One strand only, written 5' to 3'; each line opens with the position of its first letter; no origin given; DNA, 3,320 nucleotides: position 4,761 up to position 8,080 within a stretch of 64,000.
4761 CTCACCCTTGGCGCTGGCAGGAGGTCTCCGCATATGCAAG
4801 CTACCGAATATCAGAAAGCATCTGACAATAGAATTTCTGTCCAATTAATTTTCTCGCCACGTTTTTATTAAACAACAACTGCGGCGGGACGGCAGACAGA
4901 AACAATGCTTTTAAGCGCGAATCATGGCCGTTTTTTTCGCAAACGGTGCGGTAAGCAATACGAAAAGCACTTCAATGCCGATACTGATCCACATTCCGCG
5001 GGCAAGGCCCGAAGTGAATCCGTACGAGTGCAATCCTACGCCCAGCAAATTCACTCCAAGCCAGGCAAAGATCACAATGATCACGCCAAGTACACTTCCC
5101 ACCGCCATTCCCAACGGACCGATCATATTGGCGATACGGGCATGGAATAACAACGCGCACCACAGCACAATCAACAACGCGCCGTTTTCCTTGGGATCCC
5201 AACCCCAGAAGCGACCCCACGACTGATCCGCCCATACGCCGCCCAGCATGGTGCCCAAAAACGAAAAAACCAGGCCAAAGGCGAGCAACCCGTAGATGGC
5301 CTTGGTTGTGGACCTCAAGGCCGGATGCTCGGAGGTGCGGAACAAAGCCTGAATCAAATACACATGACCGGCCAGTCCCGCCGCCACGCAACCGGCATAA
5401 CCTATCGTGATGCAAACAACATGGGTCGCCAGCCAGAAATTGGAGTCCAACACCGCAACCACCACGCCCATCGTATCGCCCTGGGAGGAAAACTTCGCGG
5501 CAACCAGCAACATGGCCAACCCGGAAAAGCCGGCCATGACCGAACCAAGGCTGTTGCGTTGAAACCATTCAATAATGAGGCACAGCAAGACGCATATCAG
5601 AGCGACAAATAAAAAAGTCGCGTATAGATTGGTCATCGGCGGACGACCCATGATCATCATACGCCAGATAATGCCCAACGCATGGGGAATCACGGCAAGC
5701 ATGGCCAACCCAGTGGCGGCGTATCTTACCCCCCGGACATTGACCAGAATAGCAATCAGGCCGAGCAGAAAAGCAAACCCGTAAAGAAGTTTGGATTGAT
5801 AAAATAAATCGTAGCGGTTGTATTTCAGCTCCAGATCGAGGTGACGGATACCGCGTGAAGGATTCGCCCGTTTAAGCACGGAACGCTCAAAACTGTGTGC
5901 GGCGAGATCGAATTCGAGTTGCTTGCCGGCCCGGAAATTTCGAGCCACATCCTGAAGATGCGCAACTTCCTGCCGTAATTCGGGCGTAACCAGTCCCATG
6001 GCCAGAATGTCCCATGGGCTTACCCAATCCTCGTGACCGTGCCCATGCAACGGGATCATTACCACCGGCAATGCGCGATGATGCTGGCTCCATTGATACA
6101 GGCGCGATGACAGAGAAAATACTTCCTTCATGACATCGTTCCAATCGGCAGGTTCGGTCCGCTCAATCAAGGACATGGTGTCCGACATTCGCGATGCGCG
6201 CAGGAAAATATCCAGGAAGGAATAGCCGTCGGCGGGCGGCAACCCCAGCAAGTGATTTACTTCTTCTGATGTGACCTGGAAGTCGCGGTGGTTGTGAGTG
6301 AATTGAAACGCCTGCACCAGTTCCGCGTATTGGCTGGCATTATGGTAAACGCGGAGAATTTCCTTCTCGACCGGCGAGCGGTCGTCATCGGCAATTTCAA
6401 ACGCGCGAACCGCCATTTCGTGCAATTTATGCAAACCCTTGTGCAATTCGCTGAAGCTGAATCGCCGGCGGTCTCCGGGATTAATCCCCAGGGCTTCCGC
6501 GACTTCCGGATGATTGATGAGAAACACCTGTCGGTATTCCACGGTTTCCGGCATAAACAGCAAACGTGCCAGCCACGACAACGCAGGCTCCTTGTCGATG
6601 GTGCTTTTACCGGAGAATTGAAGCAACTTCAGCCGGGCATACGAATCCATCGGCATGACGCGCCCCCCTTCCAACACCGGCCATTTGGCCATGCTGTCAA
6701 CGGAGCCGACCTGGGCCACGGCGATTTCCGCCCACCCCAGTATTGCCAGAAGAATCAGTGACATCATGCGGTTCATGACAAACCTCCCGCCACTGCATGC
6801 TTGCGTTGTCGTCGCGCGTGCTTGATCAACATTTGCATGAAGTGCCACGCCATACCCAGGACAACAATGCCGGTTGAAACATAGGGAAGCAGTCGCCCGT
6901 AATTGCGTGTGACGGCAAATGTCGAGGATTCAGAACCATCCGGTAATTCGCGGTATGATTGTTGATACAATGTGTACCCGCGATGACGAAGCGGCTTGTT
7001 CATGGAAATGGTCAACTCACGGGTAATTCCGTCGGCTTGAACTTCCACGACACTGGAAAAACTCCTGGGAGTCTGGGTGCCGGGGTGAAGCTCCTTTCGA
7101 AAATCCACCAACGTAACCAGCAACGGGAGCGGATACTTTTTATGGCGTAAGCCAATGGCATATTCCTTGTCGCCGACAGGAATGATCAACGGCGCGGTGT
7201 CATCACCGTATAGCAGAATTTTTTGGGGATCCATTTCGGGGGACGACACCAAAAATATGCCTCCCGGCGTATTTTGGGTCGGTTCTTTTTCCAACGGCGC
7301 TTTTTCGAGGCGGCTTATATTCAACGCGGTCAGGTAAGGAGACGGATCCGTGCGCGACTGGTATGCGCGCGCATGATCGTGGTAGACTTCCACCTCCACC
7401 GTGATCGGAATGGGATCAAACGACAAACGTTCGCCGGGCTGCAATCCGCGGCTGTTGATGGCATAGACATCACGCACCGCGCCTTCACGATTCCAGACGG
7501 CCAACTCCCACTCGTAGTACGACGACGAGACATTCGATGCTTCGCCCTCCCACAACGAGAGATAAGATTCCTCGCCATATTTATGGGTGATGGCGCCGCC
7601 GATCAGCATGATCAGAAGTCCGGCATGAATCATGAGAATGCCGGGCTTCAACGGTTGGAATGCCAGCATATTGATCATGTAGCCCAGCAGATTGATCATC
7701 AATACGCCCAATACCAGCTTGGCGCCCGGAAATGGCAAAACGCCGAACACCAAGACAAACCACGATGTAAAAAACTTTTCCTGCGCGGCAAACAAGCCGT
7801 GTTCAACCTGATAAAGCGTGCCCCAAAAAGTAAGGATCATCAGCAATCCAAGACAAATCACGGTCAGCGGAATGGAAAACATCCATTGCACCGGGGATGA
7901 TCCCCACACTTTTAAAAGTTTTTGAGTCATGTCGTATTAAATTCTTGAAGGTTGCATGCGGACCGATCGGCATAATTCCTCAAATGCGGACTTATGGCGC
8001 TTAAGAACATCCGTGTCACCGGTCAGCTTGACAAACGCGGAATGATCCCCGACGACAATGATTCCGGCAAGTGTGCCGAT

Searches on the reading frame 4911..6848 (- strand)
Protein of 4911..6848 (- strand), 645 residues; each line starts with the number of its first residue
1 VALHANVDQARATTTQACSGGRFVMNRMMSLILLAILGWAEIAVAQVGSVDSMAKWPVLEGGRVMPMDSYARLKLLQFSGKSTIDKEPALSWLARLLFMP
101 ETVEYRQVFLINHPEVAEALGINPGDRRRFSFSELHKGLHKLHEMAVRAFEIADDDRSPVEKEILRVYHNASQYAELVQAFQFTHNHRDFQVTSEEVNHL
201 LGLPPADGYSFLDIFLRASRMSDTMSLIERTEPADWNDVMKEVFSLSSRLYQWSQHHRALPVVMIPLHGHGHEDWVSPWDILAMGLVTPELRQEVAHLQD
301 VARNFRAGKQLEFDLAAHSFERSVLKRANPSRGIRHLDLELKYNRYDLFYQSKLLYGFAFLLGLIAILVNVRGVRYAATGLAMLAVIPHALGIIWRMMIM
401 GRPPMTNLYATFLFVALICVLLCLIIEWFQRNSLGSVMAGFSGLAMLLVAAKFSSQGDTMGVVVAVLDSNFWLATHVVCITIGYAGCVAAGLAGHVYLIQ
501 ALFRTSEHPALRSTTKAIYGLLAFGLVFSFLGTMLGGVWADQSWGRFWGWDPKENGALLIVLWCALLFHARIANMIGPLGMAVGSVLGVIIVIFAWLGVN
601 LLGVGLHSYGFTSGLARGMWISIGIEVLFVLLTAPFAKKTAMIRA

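Call 77: search_protein_families(library=pfam, proteins=[window:4911-6848:-], max_evalue=0.0001)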
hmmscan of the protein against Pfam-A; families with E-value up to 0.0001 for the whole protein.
window:4911-6848:- (645 aa): 1 family
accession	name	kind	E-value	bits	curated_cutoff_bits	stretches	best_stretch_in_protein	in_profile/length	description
PF01578.25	Cytochrom_C_asm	-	3.8e-24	85.9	29.9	1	406-607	2-212/212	Cytochrome C assembly protein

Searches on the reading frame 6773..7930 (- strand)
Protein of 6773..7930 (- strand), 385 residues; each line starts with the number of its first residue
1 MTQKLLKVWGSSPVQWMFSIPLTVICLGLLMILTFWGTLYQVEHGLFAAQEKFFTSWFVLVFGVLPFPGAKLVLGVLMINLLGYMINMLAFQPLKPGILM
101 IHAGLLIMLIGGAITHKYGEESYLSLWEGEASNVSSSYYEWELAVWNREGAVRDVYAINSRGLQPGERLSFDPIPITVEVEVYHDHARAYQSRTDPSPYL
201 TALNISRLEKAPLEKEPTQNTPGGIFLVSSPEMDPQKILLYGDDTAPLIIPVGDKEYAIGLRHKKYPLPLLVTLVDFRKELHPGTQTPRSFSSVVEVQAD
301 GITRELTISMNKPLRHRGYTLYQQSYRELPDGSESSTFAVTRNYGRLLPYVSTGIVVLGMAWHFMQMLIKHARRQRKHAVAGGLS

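Call 77: search_protein_families(library=pfam, proteins=[window:6773-7930:-], max_evalue=0.0001)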
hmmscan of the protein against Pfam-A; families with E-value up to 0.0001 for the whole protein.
window:6773-7930:- (385 aa): 1 family
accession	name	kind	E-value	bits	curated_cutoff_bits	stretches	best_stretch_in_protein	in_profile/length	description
PF05140.19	ResB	-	1.3e-16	61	24.6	1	250-327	193-266/486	ResB-like family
